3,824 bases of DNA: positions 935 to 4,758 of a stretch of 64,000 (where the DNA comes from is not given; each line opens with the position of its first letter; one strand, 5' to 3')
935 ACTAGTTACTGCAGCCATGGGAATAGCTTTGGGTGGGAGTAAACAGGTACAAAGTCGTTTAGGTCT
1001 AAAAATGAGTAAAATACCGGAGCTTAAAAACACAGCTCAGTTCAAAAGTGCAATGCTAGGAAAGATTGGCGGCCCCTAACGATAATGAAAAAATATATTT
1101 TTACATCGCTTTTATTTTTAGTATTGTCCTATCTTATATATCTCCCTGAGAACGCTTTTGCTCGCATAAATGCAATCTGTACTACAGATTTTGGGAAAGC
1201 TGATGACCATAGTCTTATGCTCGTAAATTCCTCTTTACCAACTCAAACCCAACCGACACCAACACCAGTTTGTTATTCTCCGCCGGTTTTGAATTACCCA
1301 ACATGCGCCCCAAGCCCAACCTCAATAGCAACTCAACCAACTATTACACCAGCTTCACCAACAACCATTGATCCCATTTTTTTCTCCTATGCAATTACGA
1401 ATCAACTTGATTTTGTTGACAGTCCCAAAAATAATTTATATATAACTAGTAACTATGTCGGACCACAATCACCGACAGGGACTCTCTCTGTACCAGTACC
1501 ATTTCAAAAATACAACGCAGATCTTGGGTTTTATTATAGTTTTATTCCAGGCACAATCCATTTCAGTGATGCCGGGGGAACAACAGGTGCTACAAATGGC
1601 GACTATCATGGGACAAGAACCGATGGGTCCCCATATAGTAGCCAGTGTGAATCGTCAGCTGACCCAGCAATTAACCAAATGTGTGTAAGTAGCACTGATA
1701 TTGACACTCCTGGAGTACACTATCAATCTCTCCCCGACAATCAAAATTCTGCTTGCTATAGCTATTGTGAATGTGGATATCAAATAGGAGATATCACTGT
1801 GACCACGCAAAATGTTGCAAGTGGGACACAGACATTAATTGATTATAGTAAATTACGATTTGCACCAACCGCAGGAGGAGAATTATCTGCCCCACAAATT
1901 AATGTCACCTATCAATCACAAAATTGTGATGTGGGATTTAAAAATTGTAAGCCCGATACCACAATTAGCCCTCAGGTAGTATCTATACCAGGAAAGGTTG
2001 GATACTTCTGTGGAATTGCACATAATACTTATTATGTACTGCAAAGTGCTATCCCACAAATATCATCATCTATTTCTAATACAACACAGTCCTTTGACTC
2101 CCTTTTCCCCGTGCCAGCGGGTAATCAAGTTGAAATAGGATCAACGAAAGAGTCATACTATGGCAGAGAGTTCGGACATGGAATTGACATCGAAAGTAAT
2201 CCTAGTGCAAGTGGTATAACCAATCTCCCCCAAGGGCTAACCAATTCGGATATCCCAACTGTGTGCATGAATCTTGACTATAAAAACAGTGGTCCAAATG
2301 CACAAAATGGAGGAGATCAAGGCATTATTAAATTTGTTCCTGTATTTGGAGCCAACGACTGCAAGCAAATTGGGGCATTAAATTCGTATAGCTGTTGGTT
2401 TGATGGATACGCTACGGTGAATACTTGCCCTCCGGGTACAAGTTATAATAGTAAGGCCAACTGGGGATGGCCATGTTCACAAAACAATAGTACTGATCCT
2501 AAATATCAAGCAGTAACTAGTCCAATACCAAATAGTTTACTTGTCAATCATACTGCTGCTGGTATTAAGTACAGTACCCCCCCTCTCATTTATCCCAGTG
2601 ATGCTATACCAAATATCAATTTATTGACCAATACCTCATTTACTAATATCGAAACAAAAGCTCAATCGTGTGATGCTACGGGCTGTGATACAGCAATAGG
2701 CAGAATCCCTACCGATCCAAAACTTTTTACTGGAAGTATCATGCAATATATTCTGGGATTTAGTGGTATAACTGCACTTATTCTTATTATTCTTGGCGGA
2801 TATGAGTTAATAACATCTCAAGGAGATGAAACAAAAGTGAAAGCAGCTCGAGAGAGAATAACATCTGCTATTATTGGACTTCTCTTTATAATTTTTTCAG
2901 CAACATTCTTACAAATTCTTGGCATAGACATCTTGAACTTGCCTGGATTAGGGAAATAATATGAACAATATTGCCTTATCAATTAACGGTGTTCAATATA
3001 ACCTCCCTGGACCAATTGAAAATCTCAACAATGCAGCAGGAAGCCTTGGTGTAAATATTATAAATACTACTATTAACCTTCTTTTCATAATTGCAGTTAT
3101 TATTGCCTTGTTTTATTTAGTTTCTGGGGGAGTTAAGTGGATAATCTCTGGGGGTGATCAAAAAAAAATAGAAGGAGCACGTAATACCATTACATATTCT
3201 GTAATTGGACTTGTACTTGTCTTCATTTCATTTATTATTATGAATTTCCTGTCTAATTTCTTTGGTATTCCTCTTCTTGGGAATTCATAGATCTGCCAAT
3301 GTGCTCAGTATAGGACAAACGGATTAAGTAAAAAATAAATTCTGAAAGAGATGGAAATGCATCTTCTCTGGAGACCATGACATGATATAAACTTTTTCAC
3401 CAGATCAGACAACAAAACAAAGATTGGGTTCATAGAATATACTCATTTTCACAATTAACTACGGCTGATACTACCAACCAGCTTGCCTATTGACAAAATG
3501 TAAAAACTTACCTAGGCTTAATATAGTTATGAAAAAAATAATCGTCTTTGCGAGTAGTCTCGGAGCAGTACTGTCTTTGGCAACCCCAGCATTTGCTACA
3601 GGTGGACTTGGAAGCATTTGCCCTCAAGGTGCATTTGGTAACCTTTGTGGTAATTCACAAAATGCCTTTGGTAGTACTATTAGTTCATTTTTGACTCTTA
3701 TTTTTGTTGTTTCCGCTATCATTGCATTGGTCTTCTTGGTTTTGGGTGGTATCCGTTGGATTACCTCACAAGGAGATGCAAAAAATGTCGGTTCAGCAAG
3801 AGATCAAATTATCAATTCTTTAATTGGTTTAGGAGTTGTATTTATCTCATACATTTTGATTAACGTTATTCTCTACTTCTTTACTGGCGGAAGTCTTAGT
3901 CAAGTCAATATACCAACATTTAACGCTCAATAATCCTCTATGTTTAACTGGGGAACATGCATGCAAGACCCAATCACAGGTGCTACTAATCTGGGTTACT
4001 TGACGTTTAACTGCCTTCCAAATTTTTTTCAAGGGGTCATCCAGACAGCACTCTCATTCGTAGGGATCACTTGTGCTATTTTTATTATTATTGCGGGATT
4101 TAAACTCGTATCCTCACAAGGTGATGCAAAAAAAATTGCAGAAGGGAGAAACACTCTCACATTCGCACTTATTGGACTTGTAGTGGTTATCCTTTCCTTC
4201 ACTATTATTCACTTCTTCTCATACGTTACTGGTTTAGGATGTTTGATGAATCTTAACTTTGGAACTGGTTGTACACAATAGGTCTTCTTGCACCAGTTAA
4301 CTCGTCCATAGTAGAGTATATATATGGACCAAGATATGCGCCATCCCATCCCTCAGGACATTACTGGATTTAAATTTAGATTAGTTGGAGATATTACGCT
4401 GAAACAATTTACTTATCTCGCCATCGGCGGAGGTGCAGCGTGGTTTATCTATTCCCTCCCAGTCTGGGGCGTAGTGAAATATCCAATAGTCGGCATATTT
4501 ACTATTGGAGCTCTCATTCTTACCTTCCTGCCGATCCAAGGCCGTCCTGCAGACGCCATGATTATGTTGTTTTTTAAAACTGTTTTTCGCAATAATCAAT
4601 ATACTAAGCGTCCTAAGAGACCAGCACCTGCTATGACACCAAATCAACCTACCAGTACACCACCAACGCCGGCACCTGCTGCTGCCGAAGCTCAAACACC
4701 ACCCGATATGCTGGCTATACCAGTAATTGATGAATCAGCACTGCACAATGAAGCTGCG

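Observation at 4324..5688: VirB3/PrgI-like protein extended by a long PT-rich linker and a C-terminal beta-sandwich-like domain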

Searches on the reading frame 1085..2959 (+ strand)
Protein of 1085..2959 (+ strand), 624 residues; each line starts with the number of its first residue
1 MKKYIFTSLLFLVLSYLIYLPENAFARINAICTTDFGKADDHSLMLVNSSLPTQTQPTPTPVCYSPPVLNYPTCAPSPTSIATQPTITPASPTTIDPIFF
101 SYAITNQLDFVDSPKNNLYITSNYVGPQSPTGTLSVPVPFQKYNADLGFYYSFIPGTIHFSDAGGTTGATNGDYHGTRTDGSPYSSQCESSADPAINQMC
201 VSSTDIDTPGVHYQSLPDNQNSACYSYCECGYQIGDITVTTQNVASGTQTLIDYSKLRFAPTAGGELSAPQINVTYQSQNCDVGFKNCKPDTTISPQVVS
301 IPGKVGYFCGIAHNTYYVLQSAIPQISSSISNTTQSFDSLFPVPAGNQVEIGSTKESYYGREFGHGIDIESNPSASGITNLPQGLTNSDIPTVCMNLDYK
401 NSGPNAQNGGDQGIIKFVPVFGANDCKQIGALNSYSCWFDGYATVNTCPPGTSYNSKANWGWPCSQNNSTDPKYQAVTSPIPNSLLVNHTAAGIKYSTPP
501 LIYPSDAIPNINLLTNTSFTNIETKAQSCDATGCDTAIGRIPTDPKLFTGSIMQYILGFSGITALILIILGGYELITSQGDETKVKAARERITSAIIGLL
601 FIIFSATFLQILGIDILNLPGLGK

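Call 4: search_protein_families(library=pfam, proteins=[window:1085-2959:+], max_evalue=0.01)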
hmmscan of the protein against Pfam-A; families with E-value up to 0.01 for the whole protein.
window:1085-2959:+ (624 aa): 1 family
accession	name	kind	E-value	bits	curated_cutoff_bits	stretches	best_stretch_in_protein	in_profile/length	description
PF18895.5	T4SS_pilin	-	2.2e-06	28.1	26.6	1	550-611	10-70/71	Type IV secretion system pilin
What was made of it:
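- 1085..4281 (+): Four VirB2-like T4SS pilin genes (1085-2959, a 624-aa protein with a C-terminal pilin domain; 2961-3290; 3490-3933; 3940-4281). PF18895 T4SS_pilin at E 2e-6 to 5e-11 (call 4).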

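Call 34: search_protein_families(library=ncbifam, proteins=[window:1085-2956:+], max_evalue=0.01)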
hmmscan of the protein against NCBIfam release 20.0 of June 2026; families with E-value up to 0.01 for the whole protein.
window:1085-2956:+ (624 aa): 1 family
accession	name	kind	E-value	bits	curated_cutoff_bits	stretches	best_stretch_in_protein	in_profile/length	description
NF045849.1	ICE_MMCAP2_0565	equivalog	3.1e-05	23.5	40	1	549-609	13-73/80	Mbov_0395 family pilin-like conjugal transfer protein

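Call 80: search_protein_families(library=pfam, proteins=[window:1085-2956:+], max_evalue=0.5)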
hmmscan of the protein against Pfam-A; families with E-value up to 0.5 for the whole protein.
window:1085-2956:+ (624 aa): 1 family
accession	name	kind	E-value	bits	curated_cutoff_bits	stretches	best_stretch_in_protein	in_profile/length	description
PF18895.5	T4SS_pilin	-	2.2e-06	28.1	26.6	1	550-611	10-70/71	Type IV secretion system pilin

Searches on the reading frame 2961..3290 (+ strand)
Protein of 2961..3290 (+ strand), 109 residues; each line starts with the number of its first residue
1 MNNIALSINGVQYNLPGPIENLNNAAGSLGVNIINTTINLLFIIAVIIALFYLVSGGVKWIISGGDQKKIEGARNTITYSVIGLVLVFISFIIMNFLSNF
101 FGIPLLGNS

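Call 4: search_protein_families(library=pfam, proteins=[window:2961-3290:+], max_evalue=0.01)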
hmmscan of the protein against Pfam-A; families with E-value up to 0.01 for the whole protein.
window:2961-3290:+ (109 aa): 4 families
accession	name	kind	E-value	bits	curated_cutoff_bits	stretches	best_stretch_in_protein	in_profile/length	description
PF18895.5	T4SS_pilin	-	4.8e-11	43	26.6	1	31-97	6-71/71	Type IV secretion system pilin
PF04306.18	DUF456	-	0.0017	19.1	29.4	1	27-101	14-88/139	Protein of unknown function (DUF456)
PF07264.17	EI24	-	0.0087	16.6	32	0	30-107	16-88/199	Sulfate transporter CysZ/Etoposide-induced protein 2.4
PF13687.11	DUF4153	-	0.0099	15.5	27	0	27-90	172-238/373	Domain of unknown function (DUF4153)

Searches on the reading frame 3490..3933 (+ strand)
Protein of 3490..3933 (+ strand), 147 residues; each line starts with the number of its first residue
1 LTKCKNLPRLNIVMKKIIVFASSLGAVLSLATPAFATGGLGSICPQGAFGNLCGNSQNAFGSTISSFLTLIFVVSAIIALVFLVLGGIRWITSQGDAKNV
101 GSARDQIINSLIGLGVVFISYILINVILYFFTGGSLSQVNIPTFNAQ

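Call 4: search_protein_families(library=pfam, proteins=[window:3490-3933:+], max_evalue=0.01)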
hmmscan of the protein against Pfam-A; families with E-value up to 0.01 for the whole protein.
window:3490-3933:+ (147 aa): 1 family
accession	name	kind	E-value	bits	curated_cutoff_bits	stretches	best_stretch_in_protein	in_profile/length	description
PF18895.5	T4SS_pilin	-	1.7e-09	38.1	26.6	1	59-127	4-71/71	Type IV secretion system pilin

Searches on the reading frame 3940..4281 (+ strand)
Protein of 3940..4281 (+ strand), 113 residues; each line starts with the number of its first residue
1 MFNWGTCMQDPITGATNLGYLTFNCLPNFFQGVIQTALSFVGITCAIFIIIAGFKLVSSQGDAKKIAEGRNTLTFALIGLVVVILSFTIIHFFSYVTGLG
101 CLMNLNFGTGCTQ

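Call 4: search_protein_families(library=pfam, proteins=[window:3940-4281:+], max_evalue=0.01)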
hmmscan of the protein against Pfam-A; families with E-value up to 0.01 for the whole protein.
window:3940-4281:+ (113 aa): 1 family
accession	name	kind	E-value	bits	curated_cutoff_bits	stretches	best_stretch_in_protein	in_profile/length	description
PF18895.5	T4SS_pilin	-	5.8e-07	29.9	26.6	1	37-93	16-71/71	Type IV secretion system pilin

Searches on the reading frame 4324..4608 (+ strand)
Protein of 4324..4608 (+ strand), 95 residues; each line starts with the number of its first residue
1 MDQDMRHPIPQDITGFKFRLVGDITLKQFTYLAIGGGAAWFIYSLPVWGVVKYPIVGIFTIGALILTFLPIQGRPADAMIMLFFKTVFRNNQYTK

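Call 44: find_homologous_proteins(query=A3, max_evalue=0.001)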
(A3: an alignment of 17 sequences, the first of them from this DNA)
Query A3 (17 sequences) (95 aa, profile of the alignment): 212 proteins with E <= 0.001 among 1040 candidates; the best 120 are listed.
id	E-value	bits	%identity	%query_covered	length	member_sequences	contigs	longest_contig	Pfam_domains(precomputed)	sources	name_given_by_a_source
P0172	2.9e-41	158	52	93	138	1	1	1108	PF12666.13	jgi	jgi:hypothetical protein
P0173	1.6e-40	155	56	93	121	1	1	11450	PF12666.13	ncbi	-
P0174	4.4e-40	154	53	95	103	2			PF12666.13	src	-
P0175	1.6e-39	152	51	93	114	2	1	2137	PF12666.13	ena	-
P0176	2.5e-39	151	44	93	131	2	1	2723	PF12666.13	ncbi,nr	ncbi:MAG: PrgI family protein, partial [Candidatus Levybacteria bacterium]|nr:PrgI family protein [C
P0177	7.6e-39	150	50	93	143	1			PF12666.13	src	-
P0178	1.0e-38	149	47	93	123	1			PF12666.13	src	-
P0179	3.3e-38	148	51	93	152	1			PF12666.13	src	-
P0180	3.4e-38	148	48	94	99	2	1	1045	PF12666.13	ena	-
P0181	3.5e-38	148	49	93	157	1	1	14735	PF12666.13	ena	-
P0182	3.7e-38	148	45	94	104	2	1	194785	PF12666.13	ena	-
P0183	1.5e-37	146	50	93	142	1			PF12666.13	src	-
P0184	1.7e-37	146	43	94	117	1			PF12666.13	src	-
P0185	1.8e-37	145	51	93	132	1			PF12666.13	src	-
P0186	1.9e-37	145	48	93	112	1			PF12666.13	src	-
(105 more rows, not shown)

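Call 45: find_encoding_contigs(protein=P0182, flank=5000, max_places=2)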
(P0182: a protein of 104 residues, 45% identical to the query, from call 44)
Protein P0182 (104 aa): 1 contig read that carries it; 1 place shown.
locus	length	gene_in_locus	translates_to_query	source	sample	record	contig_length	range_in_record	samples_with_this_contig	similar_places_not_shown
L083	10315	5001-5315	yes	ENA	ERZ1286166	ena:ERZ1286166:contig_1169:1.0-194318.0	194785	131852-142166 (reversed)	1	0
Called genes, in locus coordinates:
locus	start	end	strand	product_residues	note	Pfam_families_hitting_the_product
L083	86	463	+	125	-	-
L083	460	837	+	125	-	PF00486:Trans_reg_C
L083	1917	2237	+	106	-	PF05635:23S_rRNA_IVP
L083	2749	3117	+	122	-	-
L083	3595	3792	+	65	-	-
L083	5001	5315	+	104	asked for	PF12666:PrgI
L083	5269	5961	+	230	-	-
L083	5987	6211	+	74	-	-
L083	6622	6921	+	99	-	-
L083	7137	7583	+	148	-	-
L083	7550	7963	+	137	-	PF19044:P-loop_TraG, PF12846:AAA_10 (weak), PF01935:DUF87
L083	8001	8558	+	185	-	PF19044:P-loop_TraG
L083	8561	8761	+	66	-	-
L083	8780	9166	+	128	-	-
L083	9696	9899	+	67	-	-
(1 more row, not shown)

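Call 74: search_solved_structures(query=A3, max_evalue=10, show_alignments=2)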
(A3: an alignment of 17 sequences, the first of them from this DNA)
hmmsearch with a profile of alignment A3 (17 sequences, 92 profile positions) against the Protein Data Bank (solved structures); distinct sequences matched with E-value up to 10: 1.
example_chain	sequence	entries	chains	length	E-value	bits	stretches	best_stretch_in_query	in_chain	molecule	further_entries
4rng_A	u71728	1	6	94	1.4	12.6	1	6-66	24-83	MtN3/saliva family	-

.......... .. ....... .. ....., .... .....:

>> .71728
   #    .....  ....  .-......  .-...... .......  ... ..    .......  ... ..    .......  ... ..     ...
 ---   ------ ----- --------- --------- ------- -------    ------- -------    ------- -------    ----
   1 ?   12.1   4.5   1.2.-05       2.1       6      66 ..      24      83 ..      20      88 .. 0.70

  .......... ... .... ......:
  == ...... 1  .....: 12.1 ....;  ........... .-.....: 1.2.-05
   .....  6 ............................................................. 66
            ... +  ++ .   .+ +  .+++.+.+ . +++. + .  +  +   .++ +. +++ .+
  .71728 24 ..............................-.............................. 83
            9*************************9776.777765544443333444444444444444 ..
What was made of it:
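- Closest known: TrwM/VirB3 of plasmid R388. Different: No detectable sequence match to any PDB chain (call 74).
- Tried and rejected: The N-domain profile against PDB sequences gave no significant hit (call 74).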
